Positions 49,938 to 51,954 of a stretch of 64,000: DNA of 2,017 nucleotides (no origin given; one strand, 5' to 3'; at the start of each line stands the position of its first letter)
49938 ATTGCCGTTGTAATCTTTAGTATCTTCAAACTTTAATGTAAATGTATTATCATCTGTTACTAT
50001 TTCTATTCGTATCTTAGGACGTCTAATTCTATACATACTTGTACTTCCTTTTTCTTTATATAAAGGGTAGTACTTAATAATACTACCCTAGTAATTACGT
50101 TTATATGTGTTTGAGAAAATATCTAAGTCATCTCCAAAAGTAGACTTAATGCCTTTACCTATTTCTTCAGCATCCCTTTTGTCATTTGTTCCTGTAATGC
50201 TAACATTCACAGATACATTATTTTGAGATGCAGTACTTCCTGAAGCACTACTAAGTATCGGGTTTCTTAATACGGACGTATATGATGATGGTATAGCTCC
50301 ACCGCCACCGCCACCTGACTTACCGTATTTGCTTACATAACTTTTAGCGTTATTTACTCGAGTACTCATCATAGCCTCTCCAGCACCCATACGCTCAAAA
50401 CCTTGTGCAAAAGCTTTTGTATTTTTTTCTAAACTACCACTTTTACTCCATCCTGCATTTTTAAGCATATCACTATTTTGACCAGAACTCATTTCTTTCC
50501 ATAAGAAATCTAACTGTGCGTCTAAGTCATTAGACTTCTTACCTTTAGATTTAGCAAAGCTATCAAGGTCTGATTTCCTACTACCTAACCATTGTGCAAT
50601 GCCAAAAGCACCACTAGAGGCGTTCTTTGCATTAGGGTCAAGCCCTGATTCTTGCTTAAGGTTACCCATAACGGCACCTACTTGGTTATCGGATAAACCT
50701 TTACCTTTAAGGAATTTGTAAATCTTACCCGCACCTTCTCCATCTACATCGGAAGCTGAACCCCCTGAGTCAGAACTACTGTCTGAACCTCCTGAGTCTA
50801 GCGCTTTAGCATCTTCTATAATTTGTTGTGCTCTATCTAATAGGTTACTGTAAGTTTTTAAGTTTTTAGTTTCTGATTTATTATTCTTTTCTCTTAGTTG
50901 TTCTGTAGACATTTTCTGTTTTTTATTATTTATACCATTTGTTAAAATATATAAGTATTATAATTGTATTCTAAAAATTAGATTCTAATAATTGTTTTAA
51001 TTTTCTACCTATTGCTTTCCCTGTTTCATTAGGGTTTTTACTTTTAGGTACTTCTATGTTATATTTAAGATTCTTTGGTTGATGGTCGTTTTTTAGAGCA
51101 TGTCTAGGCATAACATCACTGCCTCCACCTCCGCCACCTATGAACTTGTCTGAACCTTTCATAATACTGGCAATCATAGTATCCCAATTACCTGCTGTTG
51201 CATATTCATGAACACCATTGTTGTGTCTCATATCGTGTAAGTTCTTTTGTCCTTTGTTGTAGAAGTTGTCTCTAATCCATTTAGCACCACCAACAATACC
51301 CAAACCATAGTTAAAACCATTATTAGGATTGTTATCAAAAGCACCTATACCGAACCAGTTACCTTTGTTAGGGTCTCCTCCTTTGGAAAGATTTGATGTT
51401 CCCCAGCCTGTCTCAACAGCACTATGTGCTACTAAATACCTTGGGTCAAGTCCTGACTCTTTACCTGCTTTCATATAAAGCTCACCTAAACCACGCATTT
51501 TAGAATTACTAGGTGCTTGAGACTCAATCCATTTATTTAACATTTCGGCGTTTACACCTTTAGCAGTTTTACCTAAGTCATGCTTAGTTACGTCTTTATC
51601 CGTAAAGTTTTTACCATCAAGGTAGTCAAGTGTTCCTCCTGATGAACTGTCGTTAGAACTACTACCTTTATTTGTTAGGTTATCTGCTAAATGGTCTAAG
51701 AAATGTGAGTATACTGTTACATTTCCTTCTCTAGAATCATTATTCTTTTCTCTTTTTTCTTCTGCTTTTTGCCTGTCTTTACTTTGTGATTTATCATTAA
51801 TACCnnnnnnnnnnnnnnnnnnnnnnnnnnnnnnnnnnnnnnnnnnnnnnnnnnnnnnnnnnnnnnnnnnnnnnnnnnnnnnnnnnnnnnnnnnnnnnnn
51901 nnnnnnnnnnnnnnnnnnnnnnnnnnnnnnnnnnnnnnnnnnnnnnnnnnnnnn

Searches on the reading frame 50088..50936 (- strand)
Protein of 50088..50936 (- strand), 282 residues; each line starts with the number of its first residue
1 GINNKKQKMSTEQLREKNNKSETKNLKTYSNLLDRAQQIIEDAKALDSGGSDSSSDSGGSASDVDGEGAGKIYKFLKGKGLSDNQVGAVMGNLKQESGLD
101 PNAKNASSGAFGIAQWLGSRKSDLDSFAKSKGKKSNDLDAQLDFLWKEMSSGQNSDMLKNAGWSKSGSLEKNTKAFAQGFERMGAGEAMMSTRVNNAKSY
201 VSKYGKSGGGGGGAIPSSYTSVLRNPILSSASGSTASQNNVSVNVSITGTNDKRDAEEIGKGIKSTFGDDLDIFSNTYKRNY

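Call 91: search_protein_families(library=pfam, proteins=[window:50088-50936:-], max_evalue=0.001)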
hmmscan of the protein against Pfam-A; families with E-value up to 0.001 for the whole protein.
window:50088-50936:- (282 aa): 1 family
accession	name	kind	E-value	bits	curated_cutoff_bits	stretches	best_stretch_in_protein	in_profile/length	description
PF18013.6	Phage_lysozyme2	-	2e-31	109.5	28.2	1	69-204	3-140/140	Phage tail lysozyme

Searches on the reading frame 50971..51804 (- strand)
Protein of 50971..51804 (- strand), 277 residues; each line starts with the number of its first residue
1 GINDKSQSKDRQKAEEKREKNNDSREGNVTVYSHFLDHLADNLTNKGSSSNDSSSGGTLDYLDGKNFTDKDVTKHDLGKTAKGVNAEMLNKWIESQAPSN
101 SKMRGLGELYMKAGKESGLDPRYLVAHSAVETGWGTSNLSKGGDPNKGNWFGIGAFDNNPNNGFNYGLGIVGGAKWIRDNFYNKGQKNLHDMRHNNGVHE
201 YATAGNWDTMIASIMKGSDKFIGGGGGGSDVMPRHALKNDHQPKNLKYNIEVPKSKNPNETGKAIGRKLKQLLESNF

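Call 91: search_protein_families(library=pfam, proteins=[window:50971-51804:-], max_evalue=0.001)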
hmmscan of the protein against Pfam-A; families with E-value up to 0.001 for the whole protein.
window:50971-51804:- (277 aa): 1 family
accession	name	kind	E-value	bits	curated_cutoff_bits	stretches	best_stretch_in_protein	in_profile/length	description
PF01832.25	Glucosaminidase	-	3.5e-11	44.3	30.2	1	108-217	2-120/123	Mannosyl-glycoprotein endo-beta-N-acetylglucosaminidase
